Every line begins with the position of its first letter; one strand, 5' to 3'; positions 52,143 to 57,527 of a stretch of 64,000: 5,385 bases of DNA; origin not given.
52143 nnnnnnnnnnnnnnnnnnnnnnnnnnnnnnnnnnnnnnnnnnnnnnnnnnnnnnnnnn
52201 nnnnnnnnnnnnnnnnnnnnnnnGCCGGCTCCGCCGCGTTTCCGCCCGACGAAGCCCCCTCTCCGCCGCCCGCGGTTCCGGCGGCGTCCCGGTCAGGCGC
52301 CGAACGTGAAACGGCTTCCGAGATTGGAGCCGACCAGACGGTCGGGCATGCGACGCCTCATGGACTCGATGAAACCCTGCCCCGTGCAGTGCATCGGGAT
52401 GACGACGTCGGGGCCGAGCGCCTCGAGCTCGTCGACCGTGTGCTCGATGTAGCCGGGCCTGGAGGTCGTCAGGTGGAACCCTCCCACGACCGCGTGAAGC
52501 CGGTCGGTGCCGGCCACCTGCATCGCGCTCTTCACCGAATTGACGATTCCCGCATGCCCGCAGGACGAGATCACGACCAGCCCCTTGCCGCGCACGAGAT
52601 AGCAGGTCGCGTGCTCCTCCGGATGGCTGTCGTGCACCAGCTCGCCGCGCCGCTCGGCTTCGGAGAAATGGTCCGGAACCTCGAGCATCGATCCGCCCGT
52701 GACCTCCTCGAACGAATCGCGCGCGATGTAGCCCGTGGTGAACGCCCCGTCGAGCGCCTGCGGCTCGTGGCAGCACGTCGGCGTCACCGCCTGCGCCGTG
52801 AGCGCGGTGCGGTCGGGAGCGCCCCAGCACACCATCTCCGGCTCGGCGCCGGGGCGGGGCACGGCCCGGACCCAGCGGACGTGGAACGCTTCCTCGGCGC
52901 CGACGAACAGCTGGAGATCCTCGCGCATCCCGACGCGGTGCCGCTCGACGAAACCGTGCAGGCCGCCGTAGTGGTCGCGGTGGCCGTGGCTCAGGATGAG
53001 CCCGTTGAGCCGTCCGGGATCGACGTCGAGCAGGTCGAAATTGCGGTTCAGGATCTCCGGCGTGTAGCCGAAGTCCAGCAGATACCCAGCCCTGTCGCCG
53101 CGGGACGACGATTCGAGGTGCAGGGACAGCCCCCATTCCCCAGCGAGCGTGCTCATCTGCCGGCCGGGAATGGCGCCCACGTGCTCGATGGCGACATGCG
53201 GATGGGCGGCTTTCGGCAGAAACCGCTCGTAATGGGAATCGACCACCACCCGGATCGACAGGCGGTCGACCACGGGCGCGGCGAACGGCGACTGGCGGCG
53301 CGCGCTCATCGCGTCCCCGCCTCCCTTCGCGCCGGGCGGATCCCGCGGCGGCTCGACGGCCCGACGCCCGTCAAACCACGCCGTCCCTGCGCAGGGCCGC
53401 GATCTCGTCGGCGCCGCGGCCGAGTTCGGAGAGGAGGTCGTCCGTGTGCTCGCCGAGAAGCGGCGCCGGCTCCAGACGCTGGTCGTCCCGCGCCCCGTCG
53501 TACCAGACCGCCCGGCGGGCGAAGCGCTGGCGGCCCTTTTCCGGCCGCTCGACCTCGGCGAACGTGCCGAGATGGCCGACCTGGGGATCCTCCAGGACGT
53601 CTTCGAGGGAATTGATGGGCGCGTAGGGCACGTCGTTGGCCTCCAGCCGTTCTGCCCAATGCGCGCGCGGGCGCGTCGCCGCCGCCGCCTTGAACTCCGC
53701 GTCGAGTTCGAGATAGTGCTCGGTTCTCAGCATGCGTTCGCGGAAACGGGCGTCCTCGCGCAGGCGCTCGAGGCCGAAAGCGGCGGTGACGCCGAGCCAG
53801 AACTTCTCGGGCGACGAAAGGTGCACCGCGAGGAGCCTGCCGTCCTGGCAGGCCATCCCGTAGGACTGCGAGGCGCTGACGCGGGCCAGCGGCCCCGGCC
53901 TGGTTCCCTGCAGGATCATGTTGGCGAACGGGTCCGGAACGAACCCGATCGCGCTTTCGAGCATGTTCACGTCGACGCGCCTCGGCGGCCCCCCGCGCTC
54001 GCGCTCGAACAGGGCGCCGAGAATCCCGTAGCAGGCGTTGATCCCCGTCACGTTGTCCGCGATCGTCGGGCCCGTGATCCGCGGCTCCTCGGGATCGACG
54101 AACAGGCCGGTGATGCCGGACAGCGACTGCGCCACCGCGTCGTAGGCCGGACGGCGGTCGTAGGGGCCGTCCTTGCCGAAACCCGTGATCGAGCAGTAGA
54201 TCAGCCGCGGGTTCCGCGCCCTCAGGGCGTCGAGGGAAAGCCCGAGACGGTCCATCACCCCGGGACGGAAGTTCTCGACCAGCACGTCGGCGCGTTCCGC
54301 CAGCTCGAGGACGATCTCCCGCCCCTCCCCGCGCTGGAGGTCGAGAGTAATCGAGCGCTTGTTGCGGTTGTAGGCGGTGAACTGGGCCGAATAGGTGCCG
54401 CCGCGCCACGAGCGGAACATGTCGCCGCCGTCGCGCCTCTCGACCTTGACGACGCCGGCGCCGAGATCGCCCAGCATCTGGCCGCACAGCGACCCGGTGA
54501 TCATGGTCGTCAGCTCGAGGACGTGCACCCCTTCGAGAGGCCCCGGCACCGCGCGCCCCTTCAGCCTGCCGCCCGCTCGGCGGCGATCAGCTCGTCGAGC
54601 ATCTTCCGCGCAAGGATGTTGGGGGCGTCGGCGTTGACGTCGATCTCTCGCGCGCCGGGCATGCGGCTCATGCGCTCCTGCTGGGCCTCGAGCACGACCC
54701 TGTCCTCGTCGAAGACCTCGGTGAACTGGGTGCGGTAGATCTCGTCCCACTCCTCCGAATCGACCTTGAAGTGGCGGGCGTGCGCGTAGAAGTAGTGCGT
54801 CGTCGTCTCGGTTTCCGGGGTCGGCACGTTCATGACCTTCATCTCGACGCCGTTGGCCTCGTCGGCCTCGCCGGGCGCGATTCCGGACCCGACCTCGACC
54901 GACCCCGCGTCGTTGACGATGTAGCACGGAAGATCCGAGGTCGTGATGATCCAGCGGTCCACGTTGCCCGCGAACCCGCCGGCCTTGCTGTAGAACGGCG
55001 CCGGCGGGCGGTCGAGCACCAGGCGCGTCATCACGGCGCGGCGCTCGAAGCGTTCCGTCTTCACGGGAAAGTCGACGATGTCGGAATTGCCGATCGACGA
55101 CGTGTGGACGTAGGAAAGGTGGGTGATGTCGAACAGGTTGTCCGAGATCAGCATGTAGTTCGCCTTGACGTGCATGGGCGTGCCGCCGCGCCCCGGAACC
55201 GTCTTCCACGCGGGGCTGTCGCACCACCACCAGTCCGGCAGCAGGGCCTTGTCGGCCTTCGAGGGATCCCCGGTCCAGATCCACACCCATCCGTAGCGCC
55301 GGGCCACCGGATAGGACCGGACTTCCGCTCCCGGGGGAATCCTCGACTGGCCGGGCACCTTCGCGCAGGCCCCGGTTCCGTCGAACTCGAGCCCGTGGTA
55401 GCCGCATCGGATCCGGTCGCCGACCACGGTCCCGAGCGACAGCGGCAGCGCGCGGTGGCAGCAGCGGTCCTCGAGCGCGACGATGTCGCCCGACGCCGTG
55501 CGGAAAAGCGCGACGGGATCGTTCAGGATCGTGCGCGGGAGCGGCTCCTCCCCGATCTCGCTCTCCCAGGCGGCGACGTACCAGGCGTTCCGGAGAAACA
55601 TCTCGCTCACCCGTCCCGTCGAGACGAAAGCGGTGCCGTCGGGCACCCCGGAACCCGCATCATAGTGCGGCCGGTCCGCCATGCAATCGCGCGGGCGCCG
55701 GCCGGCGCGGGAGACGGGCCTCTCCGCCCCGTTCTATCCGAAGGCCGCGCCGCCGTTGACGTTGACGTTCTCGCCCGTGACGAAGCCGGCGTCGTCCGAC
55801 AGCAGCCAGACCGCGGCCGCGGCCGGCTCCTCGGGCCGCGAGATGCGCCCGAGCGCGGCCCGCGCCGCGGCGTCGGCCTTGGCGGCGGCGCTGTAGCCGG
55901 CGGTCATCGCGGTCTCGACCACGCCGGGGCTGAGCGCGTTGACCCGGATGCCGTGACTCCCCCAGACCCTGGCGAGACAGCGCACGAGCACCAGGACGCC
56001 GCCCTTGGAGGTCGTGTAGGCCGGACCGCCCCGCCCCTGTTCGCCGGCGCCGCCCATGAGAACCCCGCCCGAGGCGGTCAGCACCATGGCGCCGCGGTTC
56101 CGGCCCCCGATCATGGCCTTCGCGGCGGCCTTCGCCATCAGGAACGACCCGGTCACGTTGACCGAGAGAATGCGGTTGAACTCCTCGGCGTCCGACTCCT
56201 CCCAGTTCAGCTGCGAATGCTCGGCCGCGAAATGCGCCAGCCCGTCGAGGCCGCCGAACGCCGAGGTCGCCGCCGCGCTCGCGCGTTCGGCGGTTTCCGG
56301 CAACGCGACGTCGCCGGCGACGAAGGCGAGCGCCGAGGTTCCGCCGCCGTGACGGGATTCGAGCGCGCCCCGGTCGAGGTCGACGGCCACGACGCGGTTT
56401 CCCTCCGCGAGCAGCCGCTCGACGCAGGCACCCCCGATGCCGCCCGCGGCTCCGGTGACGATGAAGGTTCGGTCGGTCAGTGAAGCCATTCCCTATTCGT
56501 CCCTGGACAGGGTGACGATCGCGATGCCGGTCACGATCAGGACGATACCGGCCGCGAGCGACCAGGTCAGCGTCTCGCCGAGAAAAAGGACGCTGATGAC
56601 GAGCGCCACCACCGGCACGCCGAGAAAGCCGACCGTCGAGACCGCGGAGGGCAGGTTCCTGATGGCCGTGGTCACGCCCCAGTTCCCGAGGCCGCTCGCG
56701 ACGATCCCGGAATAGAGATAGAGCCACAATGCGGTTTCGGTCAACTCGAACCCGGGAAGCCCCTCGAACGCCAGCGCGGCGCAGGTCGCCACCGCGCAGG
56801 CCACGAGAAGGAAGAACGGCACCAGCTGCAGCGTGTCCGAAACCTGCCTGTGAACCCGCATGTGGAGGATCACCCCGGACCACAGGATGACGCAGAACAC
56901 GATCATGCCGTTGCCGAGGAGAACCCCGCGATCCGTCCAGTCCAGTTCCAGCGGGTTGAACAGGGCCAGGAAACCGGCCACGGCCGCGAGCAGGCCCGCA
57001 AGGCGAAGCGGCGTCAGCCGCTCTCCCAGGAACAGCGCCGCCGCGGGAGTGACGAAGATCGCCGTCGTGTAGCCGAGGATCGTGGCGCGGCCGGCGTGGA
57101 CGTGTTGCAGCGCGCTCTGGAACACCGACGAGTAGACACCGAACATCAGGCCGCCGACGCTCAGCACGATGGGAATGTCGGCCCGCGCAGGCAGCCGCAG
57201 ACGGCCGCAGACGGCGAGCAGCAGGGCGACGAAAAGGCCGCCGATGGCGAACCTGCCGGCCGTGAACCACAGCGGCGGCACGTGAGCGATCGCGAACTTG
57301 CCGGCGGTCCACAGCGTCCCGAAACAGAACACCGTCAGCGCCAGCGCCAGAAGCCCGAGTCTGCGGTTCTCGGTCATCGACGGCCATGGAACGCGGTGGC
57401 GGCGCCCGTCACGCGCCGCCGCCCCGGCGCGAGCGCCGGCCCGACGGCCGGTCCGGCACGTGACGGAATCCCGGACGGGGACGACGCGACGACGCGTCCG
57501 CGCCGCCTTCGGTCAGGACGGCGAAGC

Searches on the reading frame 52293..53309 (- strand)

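Call 49: search_protein_families(library=pfam, proteins=[window:52293-53309:-], max_evalue=0.00001)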
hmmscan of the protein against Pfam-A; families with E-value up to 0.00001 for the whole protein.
window:52293-53309:- (338 aa): 1 family
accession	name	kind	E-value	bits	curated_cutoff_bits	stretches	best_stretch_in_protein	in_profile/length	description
PF00753.33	Lactamase_B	-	7.5e-07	29.7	22.7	1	77-126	19-69/196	Metallo-beta-lactamase superfamily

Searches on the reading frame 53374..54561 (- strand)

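Call 49: search_protein_families(library=pfam, proteins=[window:53374-54561:-], max_evalue=0.00001)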
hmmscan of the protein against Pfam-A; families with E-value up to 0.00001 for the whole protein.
window:53374-54561:- (396 aa): 1 family
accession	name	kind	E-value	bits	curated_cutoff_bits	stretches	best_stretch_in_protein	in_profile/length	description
PF02515.22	CoA_transf_3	-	1.2e-102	344.2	23.3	1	9-373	1-366/366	CoA-transferase family III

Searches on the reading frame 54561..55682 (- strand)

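Call 49: search_protein_families(library=pfam, proteins=[window:54561-55682:-], max_evalue=0.00001)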
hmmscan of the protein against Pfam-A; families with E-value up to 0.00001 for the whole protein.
window:54561-55682:- (373 aa): 2 families
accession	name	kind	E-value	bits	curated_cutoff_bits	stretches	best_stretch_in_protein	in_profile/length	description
PF19112.6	VanA_C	-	6e-48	164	23.5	1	172-368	1-193/193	Vanillate O-demethylase oxygenase C-terminal domain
PF00355.32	Rieske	-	1e-20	73.9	20.3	1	34-124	2-87/88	Rieske [2Fe-2S] domain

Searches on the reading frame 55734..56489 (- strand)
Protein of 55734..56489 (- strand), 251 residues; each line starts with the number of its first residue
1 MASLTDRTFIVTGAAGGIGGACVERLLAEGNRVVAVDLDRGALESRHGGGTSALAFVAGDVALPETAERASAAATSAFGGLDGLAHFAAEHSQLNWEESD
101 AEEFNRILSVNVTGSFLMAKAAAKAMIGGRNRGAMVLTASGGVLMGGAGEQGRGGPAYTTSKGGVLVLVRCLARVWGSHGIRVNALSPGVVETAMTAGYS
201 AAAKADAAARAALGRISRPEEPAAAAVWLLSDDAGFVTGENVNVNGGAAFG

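Call 49: search_protein_families(library=pfam, proteins=[window:55734-56489:-], max_evalue=0.00001)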
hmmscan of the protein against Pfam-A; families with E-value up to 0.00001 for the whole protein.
window:55734-56489:- (251 aa): 4 families
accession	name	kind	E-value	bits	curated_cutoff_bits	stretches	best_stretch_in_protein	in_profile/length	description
PF13561.12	adh_short_C2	-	8.1e-48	163.5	27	1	13-248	1-235/236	Enoyl-(Acyl carrier protein) reductase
PF00106.31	adh_short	-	8.4e-36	123.7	26.6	1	8-200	2-191/195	short chain dehydrogenase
PF08659.16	KR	-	3.6e-08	34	22.6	1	8-150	2-146/180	KR domain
PF01370.27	Epimerase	-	2.9e-07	30.6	20.9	1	10-125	2-105/240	NAD dependent epimerase/dehydratase family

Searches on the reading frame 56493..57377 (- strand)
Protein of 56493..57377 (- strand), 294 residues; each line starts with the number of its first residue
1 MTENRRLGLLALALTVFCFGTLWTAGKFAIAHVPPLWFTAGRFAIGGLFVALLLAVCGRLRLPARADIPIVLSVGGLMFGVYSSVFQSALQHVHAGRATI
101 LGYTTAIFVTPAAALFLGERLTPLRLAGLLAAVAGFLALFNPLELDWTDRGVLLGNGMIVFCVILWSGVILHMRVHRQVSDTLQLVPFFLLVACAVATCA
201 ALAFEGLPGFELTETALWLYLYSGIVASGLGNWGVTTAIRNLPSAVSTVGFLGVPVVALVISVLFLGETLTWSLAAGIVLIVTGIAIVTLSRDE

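Call 49: search_protein_families(library=pfam, proteins=[window:56493-57377:-], max_evalue=0.00001)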
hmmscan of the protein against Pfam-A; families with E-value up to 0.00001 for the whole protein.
window:56493-57377:- (294 aa): 1 family
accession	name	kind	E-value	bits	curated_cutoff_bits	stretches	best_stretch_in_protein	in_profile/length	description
PF00892.27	EamA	-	1.7e-31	109.7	28.2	2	7-139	2-133/135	EamA-like transporter family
